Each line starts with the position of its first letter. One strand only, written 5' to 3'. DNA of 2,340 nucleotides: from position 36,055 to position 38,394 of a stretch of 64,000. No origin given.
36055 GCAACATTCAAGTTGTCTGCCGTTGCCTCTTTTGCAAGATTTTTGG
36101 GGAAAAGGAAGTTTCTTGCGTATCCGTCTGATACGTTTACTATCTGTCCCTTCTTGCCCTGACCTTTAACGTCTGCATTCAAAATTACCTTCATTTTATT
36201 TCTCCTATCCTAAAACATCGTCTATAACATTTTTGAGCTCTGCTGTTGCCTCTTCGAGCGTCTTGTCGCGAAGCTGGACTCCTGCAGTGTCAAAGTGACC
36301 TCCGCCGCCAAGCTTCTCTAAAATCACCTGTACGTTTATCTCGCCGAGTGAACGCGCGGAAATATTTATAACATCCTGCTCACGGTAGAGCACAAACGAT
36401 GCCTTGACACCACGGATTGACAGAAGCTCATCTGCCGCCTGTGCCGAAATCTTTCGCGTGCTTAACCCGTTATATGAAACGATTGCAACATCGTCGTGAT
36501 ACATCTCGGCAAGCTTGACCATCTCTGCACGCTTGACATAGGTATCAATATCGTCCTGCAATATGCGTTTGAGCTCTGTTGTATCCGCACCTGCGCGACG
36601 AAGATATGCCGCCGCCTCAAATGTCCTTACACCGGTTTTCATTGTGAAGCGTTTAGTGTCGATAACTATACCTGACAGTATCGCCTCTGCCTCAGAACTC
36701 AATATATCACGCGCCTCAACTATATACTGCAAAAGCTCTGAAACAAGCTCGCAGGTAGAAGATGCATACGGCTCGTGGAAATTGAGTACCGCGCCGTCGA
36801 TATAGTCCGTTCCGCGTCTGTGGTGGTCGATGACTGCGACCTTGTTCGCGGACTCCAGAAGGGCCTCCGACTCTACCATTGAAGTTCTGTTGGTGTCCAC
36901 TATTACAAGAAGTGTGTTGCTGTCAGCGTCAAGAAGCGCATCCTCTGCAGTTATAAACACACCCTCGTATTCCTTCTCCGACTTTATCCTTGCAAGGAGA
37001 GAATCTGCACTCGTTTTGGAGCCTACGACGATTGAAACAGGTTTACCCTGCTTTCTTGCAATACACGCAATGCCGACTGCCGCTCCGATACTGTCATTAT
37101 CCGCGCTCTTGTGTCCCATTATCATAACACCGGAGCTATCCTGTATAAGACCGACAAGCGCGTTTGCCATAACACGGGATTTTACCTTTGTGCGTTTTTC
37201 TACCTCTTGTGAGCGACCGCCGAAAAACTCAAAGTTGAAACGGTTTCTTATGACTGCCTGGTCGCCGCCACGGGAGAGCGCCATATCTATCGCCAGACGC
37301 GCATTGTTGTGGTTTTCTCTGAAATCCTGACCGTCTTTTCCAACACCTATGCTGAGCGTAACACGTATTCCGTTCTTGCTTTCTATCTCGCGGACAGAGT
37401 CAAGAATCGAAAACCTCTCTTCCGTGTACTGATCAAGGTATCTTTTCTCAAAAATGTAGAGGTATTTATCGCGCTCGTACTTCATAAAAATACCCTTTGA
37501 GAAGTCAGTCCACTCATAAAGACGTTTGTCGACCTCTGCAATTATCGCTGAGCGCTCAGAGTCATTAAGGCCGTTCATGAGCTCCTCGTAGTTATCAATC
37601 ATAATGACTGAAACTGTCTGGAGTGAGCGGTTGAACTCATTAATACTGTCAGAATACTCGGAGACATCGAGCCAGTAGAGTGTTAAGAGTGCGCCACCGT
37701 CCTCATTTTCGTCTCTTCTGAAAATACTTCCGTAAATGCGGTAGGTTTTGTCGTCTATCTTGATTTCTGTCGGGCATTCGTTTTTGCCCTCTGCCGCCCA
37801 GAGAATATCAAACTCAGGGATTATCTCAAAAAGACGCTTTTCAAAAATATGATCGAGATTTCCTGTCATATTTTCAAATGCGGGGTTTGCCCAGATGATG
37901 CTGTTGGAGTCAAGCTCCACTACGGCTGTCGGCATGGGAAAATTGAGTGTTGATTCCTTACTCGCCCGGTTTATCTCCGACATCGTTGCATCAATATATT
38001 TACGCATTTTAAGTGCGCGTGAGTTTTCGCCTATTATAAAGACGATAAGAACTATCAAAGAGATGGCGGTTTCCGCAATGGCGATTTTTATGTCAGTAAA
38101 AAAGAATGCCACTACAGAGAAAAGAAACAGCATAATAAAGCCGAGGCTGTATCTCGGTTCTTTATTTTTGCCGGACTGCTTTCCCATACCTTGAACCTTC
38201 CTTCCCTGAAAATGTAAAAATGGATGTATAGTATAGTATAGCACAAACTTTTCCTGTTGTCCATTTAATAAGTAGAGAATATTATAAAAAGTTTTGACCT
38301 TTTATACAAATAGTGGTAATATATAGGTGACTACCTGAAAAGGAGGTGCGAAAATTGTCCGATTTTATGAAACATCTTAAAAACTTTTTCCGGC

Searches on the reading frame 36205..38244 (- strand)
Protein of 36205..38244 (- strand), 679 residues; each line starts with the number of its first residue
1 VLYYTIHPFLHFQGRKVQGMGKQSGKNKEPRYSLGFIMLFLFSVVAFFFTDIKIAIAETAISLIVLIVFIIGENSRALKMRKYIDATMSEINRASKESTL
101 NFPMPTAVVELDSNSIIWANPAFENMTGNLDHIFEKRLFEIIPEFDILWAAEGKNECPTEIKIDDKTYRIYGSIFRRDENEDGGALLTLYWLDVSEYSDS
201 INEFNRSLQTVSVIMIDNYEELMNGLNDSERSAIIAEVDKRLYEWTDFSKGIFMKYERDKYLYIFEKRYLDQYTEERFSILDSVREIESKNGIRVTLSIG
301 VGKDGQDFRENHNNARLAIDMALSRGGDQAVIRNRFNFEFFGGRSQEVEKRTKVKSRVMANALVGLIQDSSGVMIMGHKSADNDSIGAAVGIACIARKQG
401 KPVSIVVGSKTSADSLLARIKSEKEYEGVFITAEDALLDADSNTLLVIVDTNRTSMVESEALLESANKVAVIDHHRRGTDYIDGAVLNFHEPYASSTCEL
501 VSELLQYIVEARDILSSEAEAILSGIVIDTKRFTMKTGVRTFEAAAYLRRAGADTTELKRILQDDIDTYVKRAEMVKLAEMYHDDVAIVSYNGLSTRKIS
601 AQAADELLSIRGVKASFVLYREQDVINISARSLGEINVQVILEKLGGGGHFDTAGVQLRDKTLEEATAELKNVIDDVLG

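Call 89: search_protein_families(library=pfam, proteins=[window:36205-38244:-], max_evalue=0.00001)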
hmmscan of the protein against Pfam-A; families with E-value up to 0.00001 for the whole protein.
window:36205-38244:- (679 aa): 3 families
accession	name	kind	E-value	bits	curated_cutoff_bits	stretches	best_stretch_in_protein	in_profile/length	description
PF24898.2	GGDEF_GdpP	-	3.4e-27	95.7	30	1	214-335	1-121/126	Cyclic-di-AMP phosphodiesterase GdpP-like, GGDEF domain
PF01368.27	DHH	-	1e-25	90.9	28.1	1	373-526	2-125/125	DHH family, N-terminal domain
PF02272.25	DHHA1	-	1.2e-15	58.3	25.9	1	593-674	11-100/102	DHHA1 domain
